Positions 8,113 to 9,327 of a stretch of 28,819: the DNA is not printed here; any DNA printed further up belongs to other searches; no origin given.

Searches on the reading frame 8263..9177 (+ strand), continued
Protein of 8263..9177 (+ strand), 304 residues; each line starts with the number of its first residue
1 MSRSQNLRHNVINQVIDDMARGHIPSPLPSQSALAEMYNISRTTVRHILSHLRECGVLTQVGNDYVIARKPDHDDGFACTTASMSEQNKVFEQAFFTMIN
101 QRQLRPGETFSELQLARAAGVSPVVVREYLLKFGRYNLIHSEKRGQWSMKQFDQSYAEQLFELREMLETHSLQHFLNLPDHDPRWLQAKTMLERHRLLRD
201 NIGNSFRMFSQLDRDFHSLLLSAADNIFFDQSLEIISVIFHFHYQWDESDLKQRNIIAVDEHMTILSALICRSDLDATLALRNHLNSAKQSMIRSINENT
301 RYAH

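Call 75: fold_search(model_id=the predicted structure, library=pdb)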
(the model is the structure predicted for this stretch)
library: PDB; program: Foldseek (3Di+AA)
matches with E <= 10: 1403; with E <= 0.001: 55
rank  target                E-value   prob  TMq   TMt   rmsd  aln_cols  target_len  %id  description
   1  3fms                  1.7e-08  1.00  0.54  0.76   4.8       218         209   19  Crystal structure of TM0439, a GntR transcriptional regulator (released 2009-02-10)
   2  3sxy_A                3.1e-07  1.00  0.52  0.74   3.8       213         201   19  Metal-free full-length structure of Tm0439, a metal-binding FCD family transcriptional regulator (released 2011-11-16)
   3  6z74_B                8.0e-07  1.00  0.47  0.57   5.7       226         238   18  Structure of the transcriptional repressor Atu1419 (VanR) in complex with a fortuitous citrate from agrobacterium fabr (released 2020-12-02)
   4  6z74_D                8.0e-07  1.00  0.47  0.57   5.7       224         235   18  Structure of the transcriptional repressor Atu1419 (VanR) in complex with a fortuitous citrate from agrobacterium fabr (released 2020-12-02)
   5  6z74_C                1.2e-06  1.00  0.46  0.56   5.8       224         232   17  Structure of the transcriptional repressor Atu1419 (VanR) in complex with a fortuitous citrate from agrobacterium fabr (released 2020-12-02)
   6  6on4_A                1.2e-06  1.00  0.35  0.48  12.9       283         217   18  Crystal structure of the GntR-type sialoregulator NanR from Escherichia coli, in complex with sialic acid (released 2020-07-08)
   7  3ihu_B                1.6e-06  1.00  0.57  0.81   3.0       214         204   15  Crystal structure of DNA binding protein (YP_298823.1) from Ralstonia eutropha JMP134 at 1.92 A resolution (released 2009-08-11)
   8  6z74_A                1.7e-06  1.00  0.48  0.59   5.5       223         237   17  Structure of the transcriptional repressor Atu1419 (VanR) in complex with a fortuitous citrate from agrobacterium fabr (released 2020-12-02)
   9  6za3_B                1.7e-06  1.00  0.46  0.55   6.1       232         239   18  Structure of the transcriptional repressor Atu1419 (VanR) from agrobacterium fabrum in complex a palindromic DNA (C222 (released 2020-12-02)
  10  7xp0                  1.9e-06  1.00  0.48  0.68   4.4       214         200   20  Crystal structure of PmiR from Pseudomonas aeruginosa (released 2023-04-12)
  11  6za0_B                2.3e-06  1.00  0.47  0.56   6.0       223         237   18  Structure of the transcriptional repressor Atu1419 (VanR) in complex with a fortuitous citrate from agrobacterium fabr (released 2020-12-02)
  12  7xp1                  2.5e-06  1.00  0.46  0.65   4.9       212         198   20  Crystal structure of PmiR from Pseudomonas aeruginosa (released 2023-04-12)
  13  6za7_A                2.5e-06  1.00  0.47  0.56   5.9       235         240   17  Structure of the apo transcriptional repressor Atu1419 (VanR) from agrobacterium fabrum (released 2020-12-02)
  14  6za7_D                2.8e-06  1.00  0.46  0.56   5.8       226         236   17  Structure of the apo transcriptional repressor Atu1419 (VanR) from agrobacterium fabrum (released 2020-12-02)
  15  3ihu_A                2.9e-06  1.00  0.56  0.79   3.3       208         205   13  Crystal structure of DNA binding protein (YP_298823.1) from Ralstonia eutropha JMP134 at 1.92 A resolution (released 2009-08-11)
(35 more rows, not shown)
